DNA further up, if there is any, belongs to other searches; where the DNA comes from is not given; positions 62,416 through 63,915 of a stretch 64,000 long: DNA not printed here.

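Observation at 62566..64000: Plant-type galacturonokinase coupled to a nucleotidyltransferase: a bacterial UDP-GalA salvage route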

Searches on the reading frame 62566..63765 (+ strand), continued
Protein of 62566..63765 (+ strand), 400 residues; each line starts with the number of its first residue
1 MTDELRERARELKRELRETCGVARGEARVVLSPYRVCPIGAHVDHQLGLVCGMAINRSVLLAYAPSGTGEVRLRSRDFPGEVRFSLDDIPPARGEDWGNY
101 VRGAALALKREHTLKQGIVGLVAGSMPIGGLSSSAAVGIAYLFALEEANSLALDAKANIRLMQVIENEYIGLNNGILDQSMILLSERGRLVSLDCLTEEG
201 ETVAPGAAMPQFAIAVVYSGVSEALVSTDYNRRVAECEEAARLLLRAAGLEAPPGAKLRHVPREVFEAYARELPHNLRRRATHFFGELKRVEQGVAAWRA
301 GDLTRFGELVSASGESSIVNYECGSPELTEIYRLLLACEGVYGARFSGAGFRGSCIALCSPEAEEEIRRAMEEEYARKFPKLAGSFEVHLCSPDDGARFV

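Call 31: search_protein_families(library=pfam, proteins=[L081:6856-7869:+, L002:5860-6684:+, L032:3154-4944:+, L015:7813-9075:-, L027:6805-7932:+, L018:6264-6764:+, L036:7277-8599:+, L015:9373-10425:-, L015:10533-11168:-, L072:7699-8919:+], max_evalue=0.0001)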
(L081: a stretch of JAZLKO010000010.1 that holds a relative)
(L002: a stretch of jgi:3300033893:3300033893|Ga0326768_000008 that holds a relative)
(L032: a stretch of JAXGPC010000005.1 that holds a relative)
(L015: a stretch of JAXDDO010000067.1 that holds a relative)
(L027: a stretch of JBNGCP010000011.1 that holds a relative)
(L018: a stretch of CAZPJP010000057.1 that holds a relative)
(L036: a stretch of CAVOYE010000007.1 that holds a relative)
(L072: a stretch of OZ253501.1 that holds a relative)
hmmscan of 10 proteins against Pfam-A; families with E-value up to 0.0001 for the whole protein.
L081:6856-7869:+ (338 aa): 8 families
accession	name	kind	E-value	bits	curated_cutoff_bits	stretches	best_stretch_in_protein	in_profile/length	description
PF16363.11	GDP_Man_Dehyd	-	1e-58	199.9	27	1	8-325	1-331/332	GDP-mannose 4,6 dehydratase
PF01370.27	Epimerase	-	1.8e-57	195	20.9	1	7-242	1-231/240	NAD dependent epimerase/dehydratase family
PF04321.23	RmlD_sub_bind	-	1.2e-22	80.8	27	1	5-239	1-200/287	RmlD substrate binding domain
PF01073.25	3Beta_HSD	-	2.7e-19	69.7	22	1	8-290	1-278/280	3-beta hydroxysteroid dehydrogenase/isomerase family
PF02719.21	Polysacc_synt_2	-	3e-17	63.2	20.2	1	7-235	1-216/293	Polysaccharide biosynthesis protein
PF07993.18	NAD_binding_4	-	1.9e-10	40.8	20.1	1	9-227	1-253/258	Male sterility protein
PF13460.12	NAD_binding_10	-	3.4e-06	27.5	27.2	1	11-165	1-130/184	NAD(P)H-binding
PF00106.31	adh_short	-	2.4e-05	24.3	26.6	0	7-100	3-92/195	short chain dehydrogenase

L002:5860-6684:+ (275 aa): 4 families
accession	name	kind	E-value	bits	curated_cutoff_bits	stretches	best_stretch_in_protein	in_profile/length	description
PF13561.12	adh_short_C2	-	1.7e-55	188.6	27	1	25-270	2-235/236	Enoyl-(Acyl carrier protein) reductase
PF00106.31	adh_short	-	6.9e-43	146.8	26.6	1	20-213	1-193/195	short chain dehydrogenase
PF08659.16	KR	-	8.7e-10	39.2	22.6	1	23-126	4-110/180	KR domain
PF23441.1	SDR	-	2.5e-09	37.3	27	1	22-270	10-255/258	SDR-like rossmann domain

L032:3154-4944:+ (597 aa): 4 families
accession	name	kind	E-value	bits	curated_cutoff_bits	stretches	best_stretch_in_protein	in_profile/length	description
PF01747.23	ATP-sulfurylase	-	2.5e-82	275.9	24.3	1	197-413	2-211/212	ATP-sulfurylase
PF01583.26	APS_kinase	-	1.4e-65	220.4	21.1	1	421-570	1-151/152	Adenylylsulphate kinase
PF14306.12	PUA_2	-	4.9e-46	156.7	27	1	33-188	1-158/159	PUA-like domain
PF13671.12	AAA_33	-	3.2e-07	31.2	27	1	425-539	2-117/143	AAA domain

L015:7813-9075:- (421 aa): 5 families
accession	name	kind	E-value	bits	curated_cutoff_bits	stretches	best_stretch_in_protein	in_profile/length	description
PF04539.22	Sigma70_r3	-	2.3e-26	92.2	25.3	1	267-342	2-77/78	Sigma-70 region 3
PF04542.20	Sigma70_r2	-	3e-22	78.6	24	1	187-257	1-71/71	Sigma-70 region 2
PF04545.22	Sigma70_r4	-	5.1e-19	68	24.1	1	356-408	2-50/50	Sigma-70, region 4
PF00140.25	Sigma70_r1_2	-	9.1e-15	54.8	22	1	122-155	1-34/34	Sigma-70 factor, region 1.2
PF03979.19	Sigma70_r1_1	-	1.9e-08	34.6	22.5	1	37-85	8-56/81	Sigma-70 factor, region 1.1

L027:6805-7932:+ (376 aa): 2 families
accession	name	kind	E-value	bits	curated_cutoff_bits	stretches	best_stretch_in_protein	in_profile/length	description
PF01300.24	Sua5_yciO_yrdC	-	6.3e-56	189.1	25.1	1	29-204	2-178/178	Telomere recombination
PF03481.19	Sua5_C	-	1.5e-27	97.3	22.9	1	206-353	1-136/136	Threonylcarbamoyl-AMP synthase, C-terminal domain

L018:6264-6764:+ (167 aa): 0 families

L036:7277-8599:+ (441 aa): 6 families
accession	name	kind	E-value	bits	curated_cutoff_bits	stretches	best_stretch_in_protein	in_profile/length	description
PF03721.20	UDPG_MGDP_dh_N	-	1.1e-39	136.4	27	1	28-203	3-181/187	UDP-glucose/GDP-mannose dehydrogenase family, NAD binding domain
PF00984.24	UDPG_MGDP_dh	-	3.5e-30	104.4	25.4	1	223-314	1-93/94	UDP-glucose/GDP-mannose dehydrogenase family, central domain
PF03720.21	UDPG_MGDP_dh_C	-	2.1e-24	86.3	30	1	341-434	1-101/103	UDP-glucose/GDP-mannose dehydrogenase family, UDP binding domain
PF03446.21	NAD_binding_2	-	2.9e-09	37.6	21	1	28-151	2-103/161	NAD binding domain of 6-phosphogluconate dehydrogenase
PF02737.24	3HCDH_N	-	9.7e-06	26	22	1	28-104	2-85/180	3-hydroxyacyl-CoA dehydrogenase, NAD binding domain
PF02826.25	2-Hacid_dh_C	-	1.4e-05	25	25.1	0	19-68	30-79/178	D-isomer specific 2-hydroxyacid dehydrogenase, NAD binding domain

L015:9373-10425:- (351 aa): 3 families
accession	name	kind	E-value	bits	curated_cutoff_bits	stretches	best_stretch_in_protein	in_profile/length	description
PF07730.19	HisKA_3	-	9.2e-16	58.6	24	1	146-211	1-66/68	Histidine kinase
PF02518.31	HATPase_c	-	1.3e-06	29.3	26.4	1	253-347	3-110/111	Histidine kinase-, DNA gyrase B-, and HSP90-like ATPase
PF05384.16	DegS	-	2.7e-05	24.1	27.6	1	14-101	25-112/159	Sensor protein DegS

L015:10533-11168:- (212 aa): 6 families
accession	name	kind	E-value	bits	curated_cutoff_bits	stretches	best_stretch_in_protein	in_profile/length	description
PF00072.30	Response_reg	-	1.4e-23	83.6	30.2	1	2-104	10-110/111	Response regulator receiver domain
PF00196.25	GerE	-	2.4e-21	75.6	23.5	1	146-201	2-57/57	Bacterial regulatory proteins, luxR family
PF08281.18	Sigma70_r4_2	-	7e-09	35.6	25.7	1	147-189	11-54/54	Sigma-70, region 4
PF04545.22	Sigma70_r4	-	9.8e-07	28.6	24.1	1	147-189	5-48/50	Sigma-70, region 4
PF13384.12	HTH_23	-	2.1e-05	24.6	24.6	0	150-180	6-36/50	Homeodomain-like domain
PF13412.12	HTH_24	-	2.8e-05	24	21.9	1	150-182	4-38/48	Winged helix-turn-helix DNA-binding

L072:7699-8919:+ (407 aa): 0 families

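Call 32: search_solved_structures(query=L054:3850-4926:+, max_evalue=1e-20)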
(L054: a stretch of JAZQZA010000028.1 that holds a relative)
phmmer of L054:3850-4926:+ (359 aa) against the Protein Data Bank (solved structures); distinct sequences matched with E-value up to 1e-20: 27.
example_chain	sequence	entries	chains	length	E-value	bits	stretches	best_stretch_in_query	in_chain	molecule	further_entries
5u4q_A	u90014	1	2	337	1.5e-109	370.1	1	3-353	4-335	dTDP-glucose 4,6-dehydratase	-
6zl6_A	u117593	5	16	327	1.4e-37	133.4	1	3-353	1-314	Epimerase domain-containing protein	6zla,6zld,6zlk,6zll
6zlj_A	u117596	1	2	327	4.9e-37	131.6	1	3-353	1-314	Epimerase domain-containing protein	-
3ruc_A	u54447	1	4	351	5.1e-34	121.6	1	6-352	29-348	WbgU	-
3ru7_A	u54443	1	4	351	1.1e-33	120.5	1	6-352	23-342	WbgU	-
3ru9_A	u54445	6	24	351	1.3e-33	120.3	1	6-352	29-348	WbgU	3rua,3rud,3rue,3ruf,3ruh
3lu1_A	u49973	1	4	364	1.5e-33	120.1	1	6-352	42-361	WbgU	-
10ke_A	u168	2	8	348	1.7e-33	119.9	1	4-352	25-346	Capsular polysaccharide biosynthesis protein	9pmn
1sb8_A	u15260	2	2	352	3.5e-29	105.7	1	6-352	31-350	wbpP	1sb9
6kv9_A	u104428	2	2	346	3.4e-28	102.5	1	5-351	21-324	MoeE5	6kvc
2hun_A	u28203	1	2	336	4.3e-28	102.2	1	3-350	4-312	336aa long hypothetical dTDP-glucose 4,6-dehydratase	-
6bi4_A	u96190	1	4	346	5.4e-28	101.8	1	3-351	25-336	dTDP-glucose 4,6-dehydratase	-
1g1a_A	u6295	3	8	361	1.3e-27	100.5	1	3-349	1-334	DTDP-D-GLUCOSE 4,6-DEHYDRATASE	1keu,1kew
1bxk_A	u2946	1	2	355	1.9e-27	100.1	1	4-350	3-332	PROTEIN (DTDP-GLUCOSE 4,6-DEHYDRATASE)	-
8du1_A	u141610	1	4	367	7.4e-27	98.1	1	4-350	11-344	dTDP-glucose 4,6-dehydratase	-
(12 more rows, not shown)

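Call 33: search_protein_families(library=ncbifam, proteins=[L054:3850-4926:+, L081:6856-7869:+, L018:3847-4902:+, L054:2506-3846:+, L021:6181-7302:+, L018:3254-3892:+, L073:3905-4975:-, L054:6156-6881:+], max_evalue=1e-10)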
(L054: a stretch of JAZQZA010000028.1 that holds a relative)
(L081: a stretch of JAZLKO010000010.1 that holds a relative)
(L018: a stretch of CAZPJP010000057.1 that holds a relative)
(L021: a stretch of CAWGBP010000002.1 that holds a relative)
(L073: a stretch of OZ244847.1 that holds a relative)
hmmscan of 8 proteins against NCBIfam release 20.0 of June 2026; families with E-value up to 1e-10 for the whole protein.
L054:3850-4926:+ (359 aa): 17 families
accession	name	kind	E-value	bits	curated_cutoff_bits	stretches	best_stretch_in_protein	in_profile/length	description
TIGR01181.1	dTDP_gluc_dehyt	equivalog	8.7e-48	163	365.1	1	4-351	1-313/321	dTDP-glucose 4,6-dehydratase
TIGR04180.1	EDH_00030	hypoth_equivalog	1.3e-33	116.4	475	1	5-249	1-226/297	NAD-dependent 4,6-dehydratase LegB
TIGR01179.1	galE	equivalog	1.3e-33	116.2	262.3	1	4-350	1-326/332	UDP-glucose 4-epimerase GalE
NF007490.0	PRK10084.1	subfamily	7.1e-32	110.8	649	1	3-350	1-335/361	dTDP-glucose 4,6-dehydratase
NF011728.1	PRK15181.1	equivalog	4e-30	105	760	1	4-349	17-337/348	Vi polysaccharide biosynthesis UDP-N-acetylglucosaminuronic acid C-4 epimerase TviC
NF007582.0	PRK10217.1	equivalog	7.8e-29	100.9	698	1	4-349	3-331/355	dTDP-glucose 4,6-dehydratase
TIGR02197.1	heptose_epim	equivalog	2.9e-27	95.7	274.6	1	5-350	1-314/316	ADP-glyceromanno-heptose 6-epimerase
NF007956.0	PRK10675.1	subfamily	3e-21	75.9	394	1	3-338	1-318/338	UDP-glucose 4-epimerase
NF043036.1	ErythonDh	equivalog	1.1e-19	70.8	325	1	3-213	1-194/321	D-erythronate dehydrogenase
NF042422.1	oxyalk_red_OleD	equivalog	1.2e-14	54.4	580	0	3-249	1-216/329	2-alkyl-3-oxoalkanoate reductase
TIGR02622.1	CDP_4_6_dhtase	equivalog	2.7e-14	53.1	278.45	1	4-186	6-172/352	CDP-glucose 4,6-dehydratase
TIGR01472.1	gmd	equivalog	4.2e-14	52.5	415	1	5-194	3-182/342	GDP-mannose 4,6-dehydratase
NF008872.0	PRK11908.1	equivalog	6.1e-14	51.8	294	1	3-350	2-336/349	bifunctional UDP-4-keto-pentose/UDP-xylose synthase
NF008360.0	PRK11150.1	equivalog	1.1e-11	44.5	452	0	138-242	111-219/310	ADP-glyceromanno-heptose 6-epimerase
NF047922.1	GDPFucSynFcl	equivalog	1.2e-11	44.7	500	0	71-350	38-302/308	GDP-L-fucose synthase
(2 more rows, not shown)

L081:6856-7869:+ (338 aa): 22 families
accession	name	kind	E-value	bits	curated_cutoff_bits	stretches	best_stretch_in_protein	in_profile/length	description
TIGR01181.1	dTDP_gluc_dehyt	equivalog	8.3e-51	173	365.1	1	6-334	1-315/321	dTDP-glucose 4,6-dehydratase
TIGR01179.1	galE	equivalog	6.4e-47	160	262.3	1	6-335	1-330/332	UDP-glucose 4-epimerase GalE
NF011728.1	PRK15181.1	equivalog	1.4e-39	136.1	760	1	6-332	17-339/348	Vi polysaccharide biosynthesis UDP-N-acetylglucosaminuronic acid C-4 epimerase TviC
TIGR04180.1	EDH_00030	hypoth_equivalog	1.6e-39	135.7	475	1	7-316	1-295/297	NAD-dependent 4,6-dehydratase LegB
TIGR02197.1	heptose_epim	equivalog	3.5e-36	125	274.6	1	7-332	1-315/316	ADP-glyceromanno-heptose 6-epimerase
NF007956.0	PRK10675.1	subfamily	8.4e-33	113.9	394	1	5-331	1-330/338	UDP-glucose 4-epimerase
NF007490.0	PRK10084.1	subfamily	8.2e-32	110.6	649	1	5-335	1-339/361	dTDP-glucose 4,6-dehydratase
NF007582.0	PRK10217.1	equivalog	1.5e-30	106.5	698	1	6-333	3-334/355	dTDP-glucose 4,6-dehydratase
TIGR02622.1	CDP_4_6_dhtase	equivalog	5e-24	85.1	278.45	1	4-332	4-332/352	CDP-glucose 4,6-dehydratase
NF042422.1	oxyalk_red_OleD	equivalog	7.8e-23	81.3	580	1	5-293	1-262/329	2-alkyl-3-oxoalkanoate reductase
NF043036.1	ErythonDh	equivalog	1.8e-22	79.9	325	1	5-204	1-197/321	D-erythronate dehydrogenase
NF008872.0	PRK11908.1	equivalog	8.7e-21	74.3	294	1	5-332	2-337/349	bifunctional UDP-4-keto-pentose/UDP-xylose synthase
NF005998.1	PRK08125.1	equivalog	1.8e-20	72.9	777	1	2-247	313-562/649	bifunctional UDP-4-amino-4-deoxy-L-arabinose formyltransferase/UDP-glucuronic acid oxidase ArnA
NF042423.1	oxyalk_red_Shew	equivalog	8.4e-20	71.1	580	1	5-233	9-218/331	2-alkyl-3-oxoalkanoate reductase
NF047922.1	GDPFucSynFcl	equivalog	2.2e-18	66.8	500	1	65-334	38-305/308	GDP-L-fucose synthase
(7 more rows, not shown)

L018:3847-4902:+ (352 aa): 5 families
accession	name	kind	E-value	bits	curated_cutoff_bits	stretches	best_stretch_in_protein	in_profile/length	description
NF047922.1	GDPFucSynFcl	equivalog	2e-37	129.3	500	1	32-345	3-306/308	GDP-L-fucose synthase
TIGR01181.1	dTDP_gluc_dehyt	equivalog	2.2e-26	92.7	365.1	1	97-343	73-314/321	dTDP-glucose 4,6-dehydratase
TIGR01179.1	galE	equivalog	2.7e-23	82.3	262.3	1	34-344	2-329/332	UDP-glucose 4-epimerase GalE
TIGR02197.1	heptose_epim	equivalog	1.5e-20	73.6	274.6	1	35-341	2-314/316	ADP-glyceromanno-heptose 6-epimerase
TIGR04180.1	EDH_00030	hypoth_equivalog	1.2e-17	63.9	475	1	35-301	2-264/297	NAD-dependent 4,6-dehydratase LegB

L054:2506-3846:+ (447 aa): 6 families
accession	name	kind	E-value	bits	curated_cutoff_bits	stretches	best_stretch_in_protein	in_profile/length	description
NF011631.0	PRK15057.1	equivalog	4.4e-158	526.4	757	1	7-447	1-388/388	UDP-glucose 6-dehydrogenase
TIGR03026.1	NDP-sugDHase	subfamily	5.3e-92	308.7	189.8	2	225-435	193-395/413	nucleotide sugar dehydrogenase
NF041297.1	UDPGDh_AglM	equivalog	1.3e-42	146.2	670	1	7-396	1-358/429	UDP-glucose 6-dehydrogenase AglM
NF047673.2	TeichurnBiosyTuaD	equivalog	1.6e-40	139.6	700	2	233-405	198-362/439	UDP-glucose 6-dehydrogenase TuaD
NF040825.1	UDPMaNacDH_Arch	equivalog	2.6e-28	99.1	750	2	7-180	1-172/418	UDP-N-acetyl-D-mannosamine dehydrogenase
NF008286.0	PRK11064.1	equivalog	1e-22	80.4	459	1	7-134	4-130/420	UDP-N-acetyl-D-mannosamine dehydrogenase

L021:6181-7302:+ (374 aa): 0 families

L018:3254-3892:+ (213 aa): 0 families

L073:3905-4975:- (357 aa): 2 families
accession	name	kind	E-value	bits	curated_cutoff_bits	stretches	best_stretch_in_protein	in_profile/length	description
NF003027.0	PRK03906.1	subfamily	6.4e-34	117.5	191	1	180-341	201-360/385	mannonate dehydratase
TIGR00695.1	uxuA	equivalog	1.5e-26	93.5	199.55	1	181-332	202-360/394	mannonate dehydratase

L054:6156-6881:+ (242 aa): 6 families
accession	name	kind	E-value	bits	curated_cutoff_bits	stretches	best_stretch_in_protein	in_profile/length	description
NF041313.1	UDPGP_AglF_Halo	equivalog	8.3e-18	64.7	400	1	1-188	1-179/234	UTP--glucose-1-phosphate uridylyltransferase AglF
TIGR03992.1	Arch_glmU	subfamily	4.4e-15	55.4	292.1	1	1-194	1-179/393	bifunctional sugar-1-phosphate nucleotidylyltransferase/acetyltransferase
TIGR01207.1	rmlA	equivalog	2.7e-14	52.9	360.65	1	2-239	1-233/286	glucose-1-phosphate thymidylyltransferase RfbA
TIGR01208.1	rmlA_long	equivalog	6.5e-13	48.3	320.25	1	2-193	1-184/353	glucose-1-phosphate thymidylyltransferase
TIGR02091.1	glgC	equivalog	7.3e-12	45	424.9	1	3-238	3-255/364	glucose-1-phosphate adenylyltransferase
NF003670.0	PRK05293.1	equivalog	1.1e-11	44.3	470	0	108-238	121-254/382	glucose-1-phosphate adenylyltransferase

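Call 48: search_solved_structures(query=L002:9266-10054:+, max_evalue=0.00001)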
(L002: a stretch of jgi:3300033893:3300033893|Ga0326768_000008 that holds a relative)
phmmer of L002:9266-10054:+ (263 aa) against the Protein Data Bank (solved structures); distinct sequences matched with E-value up to 0.00001: 35.
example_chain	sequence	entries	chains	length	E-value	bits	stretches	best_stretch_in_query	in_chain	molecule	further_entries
8x7s_B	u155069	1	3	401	9e-15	58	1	1-255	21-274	UTP--glucose-1-phosphate uridylyltransferase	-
1lvw_A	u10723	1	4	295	4.8e-13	52.3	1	101-195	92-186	glucose-1-phosphate thymidylyltransferase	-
4ho0_A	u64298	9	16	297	6.1e-13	52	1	1-190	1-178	Glucose-1-phosphate thymidylyltransferase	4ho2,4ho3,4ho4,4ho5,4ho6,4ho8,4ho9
3pkq_A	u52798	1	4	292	9e-13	51.4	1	2-195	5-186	Glucose-1-phosphate thymidylyltransferase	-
3hl3_A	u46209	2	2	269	1.1e-12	51.1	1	1-196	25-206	Glucose-1-phosphate thymidylyltransferase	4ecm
3pkp_A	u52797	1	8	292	1.3e-12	50.9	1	2-195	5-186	Glucose-1-phosphate thymidylyltransferase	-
1iim_A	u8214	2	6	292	4.8e-12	49.1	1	2-195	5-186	glucose-1-phosphate thymidylyltransferase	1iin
1mp3_A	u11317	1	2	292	8e-12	48.3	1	2-195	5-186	GLUCOSE-1-PHOSPHATE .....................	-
1mp4_A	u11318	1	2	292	9.1e-12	48.1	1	2-195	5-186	W224H Variant of S. Enterica RmlA Bound to UDP-Glucose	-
9xuk_A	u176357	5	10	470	1.2e-11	47.8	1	3-175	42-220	Glucose-1-phosphate adenylyltransferase small subunit, chloroplastic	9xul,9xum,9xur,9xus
1h5s_D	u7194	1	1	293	1.3e-11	47.6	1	2-195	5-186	Glucose-1-phosphate thymidylyltransferase 1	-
1h5r_A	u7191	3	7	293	1.4e-11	47.5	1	2-195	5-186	GLUCOSE-1-PHOSPHATE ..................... | Glucose-1-phosphate thymidylyltransferase 1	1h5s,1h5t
1h5r_B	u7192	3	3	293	1.4e-11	47.5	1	2-195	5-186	GLUCOSE-1-PHOSPHATE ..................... | Glucose-1-phosphate thymidylyltransferase 1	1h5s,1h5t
7d72_K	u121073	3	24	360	2.2e-11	46.9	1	1-239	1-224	Mannose-1-phosphate guanyltransferase beta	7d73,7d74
1yp2_A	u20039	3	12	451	2.4e-11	46.8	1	3-175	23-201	Glucose-1-phosphate adenylyltransferase small subunit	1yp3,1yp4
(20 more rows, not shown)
